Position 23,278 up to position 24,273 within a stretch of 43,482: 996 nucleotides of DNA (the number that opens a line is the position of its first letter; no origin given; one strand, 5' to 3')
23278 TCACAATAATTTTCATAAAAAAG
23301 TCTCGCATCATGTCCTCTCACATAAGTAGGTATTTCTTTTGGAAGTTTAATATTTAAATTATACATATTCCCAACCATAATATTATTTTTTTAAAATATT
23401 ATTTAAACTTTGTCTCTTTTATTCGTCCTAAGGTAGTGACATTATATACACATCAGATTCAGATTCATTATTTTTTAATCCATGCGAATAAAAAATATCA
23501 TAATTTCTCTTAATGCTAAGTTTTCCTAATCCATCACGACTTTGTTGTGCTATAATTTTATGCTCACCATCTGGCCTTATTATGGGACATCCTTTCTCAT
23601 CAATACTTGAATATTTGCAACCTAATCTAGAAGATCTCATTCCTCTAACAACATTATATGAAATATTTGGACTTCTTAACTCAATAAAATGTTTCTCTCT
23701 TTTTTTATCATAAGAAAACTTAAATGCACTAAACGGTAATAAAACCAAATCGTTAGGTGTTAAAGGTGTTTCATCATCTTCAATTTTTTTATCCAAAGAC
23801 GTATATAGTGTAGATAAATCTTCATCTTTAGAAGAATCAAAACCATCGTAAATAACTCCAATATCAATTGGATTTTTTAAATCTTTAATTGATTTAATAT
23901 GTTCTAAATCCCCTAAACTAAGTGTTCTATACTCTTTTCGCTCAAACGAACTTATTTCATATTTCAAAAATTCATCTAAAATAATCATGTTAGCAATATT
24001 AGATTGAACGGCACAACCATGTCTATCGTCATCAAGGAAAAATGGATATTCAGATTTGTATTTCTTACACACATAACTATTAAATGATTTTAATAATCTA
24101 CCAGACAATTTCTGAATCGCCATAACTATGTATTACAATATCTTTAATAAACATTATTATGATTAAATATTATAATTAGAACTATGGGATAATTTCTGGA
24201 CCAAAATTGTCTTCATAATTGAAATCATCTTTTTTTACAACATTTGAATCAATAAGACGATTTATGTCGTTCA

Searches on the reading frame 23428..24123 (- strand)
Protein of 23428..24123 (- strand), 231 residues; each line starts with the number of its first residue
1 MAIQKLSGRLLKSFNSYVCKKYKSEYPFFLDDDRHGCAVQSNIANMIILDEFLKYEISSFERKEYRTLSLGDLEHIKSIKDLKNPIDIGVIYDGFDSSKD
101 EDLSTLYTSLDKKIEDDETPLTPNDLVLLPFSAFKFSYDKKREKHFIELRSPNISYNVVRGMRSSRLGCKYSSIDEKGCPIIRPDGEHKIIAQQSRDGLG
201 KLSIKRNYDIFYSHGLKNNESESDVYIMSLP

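Call 3: search_protein_families(library=pfam, proteins=[window:23428-24123:-], max_evalue=1)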
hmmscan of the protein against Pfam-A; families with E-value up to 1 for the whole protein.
window:23428-24123:- (231 aa): 1 family
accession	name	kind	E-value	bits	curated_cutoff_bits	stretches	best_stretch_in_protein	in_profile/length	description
PF09476.15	Pilus_CpaD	-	0.2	11.8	31.1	1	35-47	159-171/200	Pilus biogenesis CpaD protein (pilus_cpaD)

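Call 4: search_protein_families(library=ncbifam, proteins=[window:23428-24123:-], max_evalue=1)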
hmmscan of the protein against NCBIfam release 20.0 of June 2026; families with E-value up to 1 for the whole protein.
window:23428-24123:- (231 aa): 0 families

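Call 9: search_protein_families(library=padloc, proteins=[window:23428-24123:-], max_evalue=1)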
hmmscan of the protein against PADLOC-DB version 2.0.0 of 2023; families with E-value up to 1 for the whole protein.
window:23428-24123:- (231 aa): 0 families

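Call 10: search_protein_families(library=phrogs, proteins=[window:23428-24123:-], max_evalue=1)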
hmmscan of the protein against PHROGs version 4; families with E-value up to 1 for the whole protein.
window:23428-24123:- (231 aa): 0 families

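Call 12: search_solved_structures(query=window:23428-24123:-, max_evalue=10)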
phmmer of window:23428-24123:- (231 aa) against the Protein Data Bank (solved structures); distinct sequences matched with E-value up to 10: 3.
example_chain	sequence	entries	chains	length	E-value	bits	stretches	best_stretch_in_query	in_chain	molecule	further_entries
5m2o_A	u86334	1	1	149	0.83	12.6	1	129-187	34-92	Putative cellulosomal scaffoldin protein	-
5aoz_A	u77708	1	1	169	1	12.3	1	129-187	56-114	PUTATIVE CELLULOSOMAL SCAFFOLDIN PROTEIN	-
7pwg_Q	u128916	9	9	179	1.6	11.7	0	107-143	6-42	Ribosomal protein L18 | 60S ribosomal protein eL18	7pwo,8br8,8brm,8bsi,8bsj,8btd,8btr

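Call 26: predict_structure(alignment_id=A1)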
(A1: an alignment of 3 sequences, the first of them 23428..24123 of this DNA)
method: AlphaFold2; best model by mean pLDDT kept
length: 231 residues; sequences in the alignment: 3
mean_pLDDT: 38.1   pTM: 0.39
mean pLDDT of the five models: 38.1, 36.5, 35.1, 33.9, 33.0
residues with pLDDT >= 90: 0; 70-90: 0; 50-70: 32; < 50: 199
segments of 3 or more residues with pLDDT < 50: 1-8, 24-44, 62-231
pLDDT, mean of each block of 10 residues (from residue 1): 46 61 48 38 50 59 44 40 34 30 35 31 32 33 38 32 30 37 35 28 31 31 36 27
secondary structure, 60 per line:
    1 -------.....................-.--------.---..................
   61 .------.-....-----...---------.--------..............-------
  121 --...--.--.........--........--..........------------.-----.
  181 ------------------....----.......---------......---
elements in order: H8-28 H43-61 H70-73 H100-113 E131-139 E142-149 H152-161 E199-202 H207-213 E223-228

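Call 36: search_protein_representatives(alignment_id=A1)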
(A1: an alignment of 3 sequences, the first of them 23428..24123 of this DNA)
Query: 3 sequences, 228 profile positions. Proteins with E-value up to 0.001 (for the whole library): 11; up to 1e-10: 3; up to 1e-30: 3. The best 11 are listed.
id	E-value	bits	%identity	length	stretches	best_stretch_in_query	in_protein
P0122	1.5e-104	365.0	-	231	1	1-227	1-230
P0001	9.7e-85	300.2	-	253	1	3-227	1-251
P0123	1.8e-71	256.8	-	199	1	1-227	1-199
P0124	1.9e-09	53.9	-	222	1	2-224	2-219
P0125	3.9e-08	49.6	-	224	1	3-219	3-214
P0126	1.4e-07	47.8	-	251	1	10-224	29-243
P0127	1.8e-07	47.4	-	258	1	11-209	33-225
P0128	3.1e-06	43.4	-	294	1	6-204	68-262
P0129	7.4e-05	38.9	-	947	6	180-215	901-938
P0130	1.2e-04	38.2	-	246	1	10-222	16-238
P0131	1.3e-04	38.1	-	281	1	40-201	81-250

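Call 42: find_encoding_contigs(protein=P0124, flank=10000, max_places=6)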
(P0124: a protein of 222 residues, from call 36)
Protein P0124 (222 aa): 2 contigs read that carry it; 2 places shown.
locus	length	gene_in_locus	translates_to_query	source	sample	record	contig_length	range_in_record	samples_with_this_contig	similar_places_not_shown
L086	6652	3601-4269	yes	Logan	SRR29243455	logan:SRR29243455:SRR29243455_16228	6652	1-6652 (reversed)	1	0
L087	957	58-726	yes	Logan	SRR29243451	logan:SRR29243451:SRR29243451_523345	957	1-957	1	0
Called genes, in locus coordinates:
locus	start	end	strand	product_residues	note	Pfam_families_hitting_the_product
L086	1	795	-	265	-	?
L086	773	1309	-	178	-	PF01569:PAP2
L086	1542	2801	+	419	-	PF01336:tRNA_anti-codon, PF00152:tRNA-synt_2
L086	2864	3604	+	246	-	-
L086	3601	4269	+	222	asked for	-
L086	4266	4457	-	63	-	-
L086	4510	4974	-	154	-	PF00383:dCMP_cyt_deam_1, PF14437:MafB19-deam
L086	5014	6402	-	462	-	PF13328:HD_4, PF04607:RelA_SpoT, PF02824:TGS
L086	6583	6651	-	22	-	?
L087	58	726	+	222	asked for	-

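Call 47: find_encoding_contigs(protein=P0131, flank=10000, max_places=3)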
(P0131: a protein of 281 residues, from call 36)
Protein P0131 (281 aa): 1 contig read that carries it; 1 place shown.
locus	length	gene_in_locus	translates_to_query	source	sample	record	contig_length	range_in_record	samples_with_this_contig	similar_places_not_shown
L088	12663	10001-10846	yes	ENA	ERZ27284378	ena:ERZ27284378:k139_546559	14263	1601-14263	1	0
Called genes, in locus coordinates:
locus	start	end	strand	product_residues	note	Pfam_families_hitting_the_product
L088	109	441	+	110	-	-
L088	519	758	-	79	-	-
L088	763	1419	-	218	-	-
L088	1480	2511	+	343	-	PF01594:AI-2E_transport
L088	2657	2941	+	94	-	-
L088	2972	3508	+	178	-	-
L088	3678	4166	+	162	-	-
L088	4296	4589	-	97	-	PF00428:Ribosomal_60s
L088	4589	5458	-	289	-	PF00466:Ribosomal_L10, PF17777:RL10P_insert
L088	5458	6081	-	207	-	PF00687:Ribosomal_L1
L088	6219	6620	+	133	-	-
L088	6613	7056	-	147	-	-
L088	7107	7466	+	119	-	-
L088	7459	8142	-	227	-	PF13242:Hydrolase_like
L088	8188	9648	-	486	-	PF02163:Peptidase_M50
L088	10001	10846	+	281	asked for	-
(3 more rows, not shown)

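Call 49: find_encoding_contigs(protein=P0127, flank=10000, max_places=3)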
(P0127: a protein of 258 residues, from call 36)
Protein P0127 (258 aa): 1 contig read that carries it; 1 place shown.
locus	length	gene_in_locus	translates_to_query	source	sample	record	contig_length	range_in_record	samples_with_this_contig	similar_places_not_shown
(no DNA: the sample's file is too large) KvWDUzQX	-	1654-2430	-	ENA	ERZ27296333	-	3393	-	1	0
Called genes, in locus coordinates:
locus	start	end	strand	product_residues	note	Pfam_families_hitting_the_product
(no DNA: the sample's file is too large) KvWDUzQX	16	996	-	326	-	PF07992:Pyr_redox_2, PF13738:Pyr_redox_3, PF00070:Pyr_redox (weak)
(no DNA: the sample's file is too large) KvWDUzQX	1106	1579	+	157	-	PF04073:tRNA_edit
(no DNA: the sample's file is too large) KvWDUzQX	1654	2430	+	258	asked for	-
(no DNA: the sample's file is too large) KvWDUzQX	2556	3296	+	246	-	PF00565:SNase, PF00932:LTD (weak)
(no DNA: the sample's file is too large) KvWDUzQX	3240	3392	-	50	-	?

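Call 50: find_encoding_contigs(protein=P0125, flank=10000, max_places=3)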
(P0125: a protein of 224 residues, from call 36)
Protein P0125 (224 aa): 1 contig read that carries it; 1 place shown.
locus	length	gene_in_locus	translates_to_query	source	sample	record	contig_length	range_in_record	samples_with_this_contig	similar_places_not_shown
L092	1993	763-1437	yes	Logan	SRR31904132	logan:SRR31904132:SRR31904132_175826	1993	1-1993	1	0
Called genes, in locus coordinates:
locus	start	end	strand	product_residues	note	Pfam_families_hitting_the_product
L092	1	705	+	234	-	?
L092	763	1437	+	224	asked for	-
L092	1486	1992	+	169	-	?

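Call 74: find_related_loci(query=A6, collection=metagenome_contigs, flank=8000)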
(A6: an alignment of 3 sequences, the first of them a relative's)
Query A6 (258 aa) in metagenome_contigs; peptide patterns used: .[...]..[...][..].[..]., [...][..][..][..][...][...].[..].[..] (x = any residue, [..] = any of these).
600 stretches matched a pattern (row limit reached: there are more); 36 encode a relative of the query (tblastn E <= 1e-3); 36 distinct loci.
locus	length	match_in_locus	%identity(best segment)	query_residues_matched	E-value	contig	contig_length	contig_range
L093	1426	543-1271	55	6-244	9e-78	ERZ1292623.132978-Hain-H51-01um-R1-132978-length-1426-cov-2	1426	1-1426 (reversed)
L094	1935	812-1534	47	7-245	5e-59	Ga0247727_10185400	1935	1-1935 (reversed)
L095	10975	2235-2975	46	1-245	4e-56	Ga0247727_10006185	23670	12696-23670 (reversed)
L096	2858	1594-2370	47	3-257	7e-56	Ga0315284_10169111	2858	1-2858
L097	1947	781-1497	46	8-247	2e-53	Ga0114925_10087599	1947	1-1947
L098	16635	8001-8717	47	14-251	3e-52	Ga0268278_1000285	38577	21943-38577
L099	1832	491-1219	46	8-247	9e-52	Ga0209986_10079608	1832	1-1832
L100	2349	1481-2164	45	15-243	9e-49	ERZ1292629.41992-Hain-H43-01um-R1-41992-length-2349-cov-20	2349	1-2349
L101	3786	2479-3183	43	8-243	2e-47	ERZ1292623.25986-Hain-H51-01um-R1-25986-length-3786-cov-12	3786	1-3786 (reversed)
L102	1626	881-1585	44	8-242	2e-48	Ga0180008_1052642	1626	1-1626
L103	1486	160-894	44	8-247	2e-48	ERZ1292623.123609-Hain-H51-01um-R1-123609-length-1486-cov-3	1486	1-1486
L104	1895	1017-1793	43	3-242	4e-47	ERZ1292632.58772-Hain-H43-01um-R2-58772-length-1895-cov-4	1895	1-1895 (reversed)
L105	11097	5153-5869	43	8-247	2e-45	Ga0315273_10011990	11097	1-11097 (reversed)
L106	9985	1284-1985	44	17-248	3e-45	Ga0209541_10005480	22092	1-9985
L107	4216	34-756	42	12-247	5e-45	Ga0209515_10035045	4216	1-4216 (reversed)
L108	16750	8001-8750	42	3-248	2e-44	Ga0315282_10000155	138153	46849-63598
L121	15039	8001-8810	36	6-247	1e-32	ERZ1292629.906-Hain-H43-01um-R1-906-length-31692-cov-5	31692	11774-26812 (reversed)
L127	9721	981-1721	42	5-253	6e-47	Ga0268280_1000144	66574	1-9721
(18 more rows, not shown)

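Call 93: search_protein_families(library=pfam, proteins=[L108:9230-10240:+, L127:2185-3234:+, L121:9196-10245:+, L105:6169-7041:+, L108:7998-8882:+, L105:5129-5998:+], max_evalue=0.01)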
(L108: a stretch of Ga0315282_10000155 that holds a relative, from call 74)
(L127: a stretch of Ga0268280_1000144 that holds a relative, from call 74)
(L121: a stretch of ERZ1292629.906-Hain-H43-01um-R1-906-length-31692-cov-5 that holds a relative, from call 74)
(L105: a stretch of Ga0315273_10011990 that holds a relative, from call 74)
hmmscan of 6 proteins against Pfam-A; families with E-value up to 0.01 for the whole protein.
L108:9230-10240:+ (337 aa): 1 family
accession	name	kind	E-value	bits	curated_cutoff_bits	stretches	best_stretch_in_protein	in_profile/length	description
PF00078.32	RVT_1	-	4.5e-20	72.7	29.6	1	63-274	8-204/205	Reverse transcriptase (RNA-dependent DNA polymerase)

L127:2185-3234:+ (350 aa): 1 family
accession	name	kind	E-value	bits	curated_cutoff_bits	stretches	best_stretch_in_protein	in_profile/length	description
PF00078.32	RVT_1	-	2.6e-19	70.2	29.6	1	69-283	7-204/205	Reverse transcriptase (RNA-dependent DNA polymerase)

L121:9196-10245:+ (350 aa): 1 family
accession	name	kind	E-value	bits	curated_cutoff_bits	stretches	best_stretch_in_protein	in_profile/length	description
PF00078.32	RVT_1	-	2.9e-22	79.8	29.6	1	73-282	8-204/205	Reverse transcriptase (RNA-dependent DNA polymerase)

L105:6169-7041:+ (291 aa): 1 family
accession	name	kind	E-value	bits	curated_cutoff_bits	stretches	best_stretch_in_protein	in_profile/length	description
PF00078.32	RVT_1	-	8.6e-14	52.2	29.6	1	109-286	7-167/205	Reverse transcriptase (RNA-dependent DNA polymerase)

L108:7998-8882:+ (295 aa): 0 families

L105:5129-5998:+ (290 aa): 0 families

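Call 103: search_protein_families(library=pfam, proteins=[L108:1300-2703:+, L108:2744-3901:+, L108:3937-5598:+, L108:5904-6623:-, L108:6638-7315:-, L108:10253-11662:+, L108:11682-12830:+, L108:12853-14265:+, L121:3777-5099:+, L121:6018-7805:+], max_evalue=0.001)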
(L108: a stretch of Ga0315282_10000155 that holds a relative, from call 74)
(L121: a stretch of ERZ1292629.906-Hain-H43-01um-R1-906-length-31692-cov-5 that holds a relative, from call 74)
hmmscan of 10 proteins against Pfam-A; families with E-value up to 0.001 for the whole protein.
L108:1300-2703:+ (467 aa): 1 family
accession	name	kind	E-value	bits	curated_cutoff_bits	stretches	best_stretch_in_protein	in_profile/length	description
PF00368.23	HMG-CoA_red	-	1.4e-63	215.6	27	1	97-465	2-366/368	Hydroxymethylglutaryl-coenzyme A reductase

L108:2744-3901:+ (385 aa): 0 families

L108:3937-5598:+ (553 aa): 5 families
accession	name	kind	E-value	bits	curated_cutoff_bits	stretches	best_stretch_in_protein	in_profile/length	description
PF14578.12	GTP_EFTU_D4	-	3.8e-29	100.9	23.8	1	440-523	2-86/86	Elongation factor Tu domain 4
PF00009.33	GTP_EFTU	-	1.8e-23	83.5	26.5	1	45-196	64-186/188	Elongation factor Tu GTP binding domain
PF11987.13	IF-2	-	7.9e-17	61.7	27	1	314-418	9-116/117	Translation-initiation factor 2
PF03144.31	GTP_EFTU_D2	-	1.8e-10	41.5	30.3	1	225-301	1-72/73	Elongation factor Tu domain 2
PF01926.29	MMR_HSR1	-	0.00054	20.5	21.9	0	44-111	40-113/113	50S ribosome-binding GTPase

L108:5904-6623:- (239 aa): 2 families
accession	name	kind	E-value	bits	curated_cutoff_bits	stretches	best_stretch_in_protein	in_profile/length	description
PF07786.18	HGSNAT_cat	-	5.3e-70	235.8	22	1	3-225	1-222/222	Heparan-alpha-glucosaminide N-acetyltransferase, catalytic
PF01757.29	Acyl_transf_3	-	2.3e-08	33.9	31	1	6-109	3-102/326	Acyltransferase domain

L108:6638-7315:- (225 aa): 3 families
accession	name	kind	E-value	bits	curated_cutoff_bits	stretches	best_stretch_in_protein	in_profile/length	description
PF13419.12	HAD_2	-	1.6e-16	61.4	23.8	1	9-184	4-176/178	Haloacid dehalogenase-like hydrolase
PF00702.32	Hydrolase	-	3.2e-15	57.5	26.4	1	4-180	2-191/191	haloacid dehalogenase-like hydrolase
PF13242.12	Hydrolase_like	-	1.8e-06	28.2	22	1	146-219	8-74/75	HAD-hyrolase-like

L108:10253-11662:+ (469 aa): 0 families

L108:11682-12830:+ (382 aa): 6 families
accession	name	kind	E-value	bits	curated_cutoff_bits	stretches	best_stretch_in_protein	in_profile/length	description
PF00009.33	GTP_EFTU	-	1.3e-26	93.8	26.5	1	4-186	11-188/188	Elongation factor Tu GTP binding domain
PF09173.17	eIF2_C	-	4.3e-22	78.6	22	1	312-380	16-85/86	Initiation factor eIF2 gamma, C terminal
PF03144.31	GTP_EFTU_D2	-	2.9e-07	31.2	30.3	1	217-283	1-64/73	Elongation factor Tu domain 2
PF03193.22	RsgA_GTPase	-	8.3e-06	26.2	30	1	93-184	23-108/174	RsgA GTPase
PF16897.10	MMR_HSR1_Xtn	-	0.00024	21.5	35.2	1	125-183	57-103/106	C-terminal region of MMR_HSR1 domain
PF01926.29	MMR_HSR1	-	0.00071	20.1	21.9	0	7-129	10-110/113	50S ribosome-binding GTPase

L108:12853-14265:+ (470 aa): 0 families

L121:3777-5099:+ (440 aa): 1 family
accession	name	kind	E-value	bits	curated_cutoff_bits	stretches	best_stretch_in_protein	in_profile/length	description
PF07728.20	AAA_5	-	7.2e-08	33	22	1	50-183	4-139/139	AAA domain (dynein-related subfamily)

L121:6018-7805:+ (595 aa): 0 families
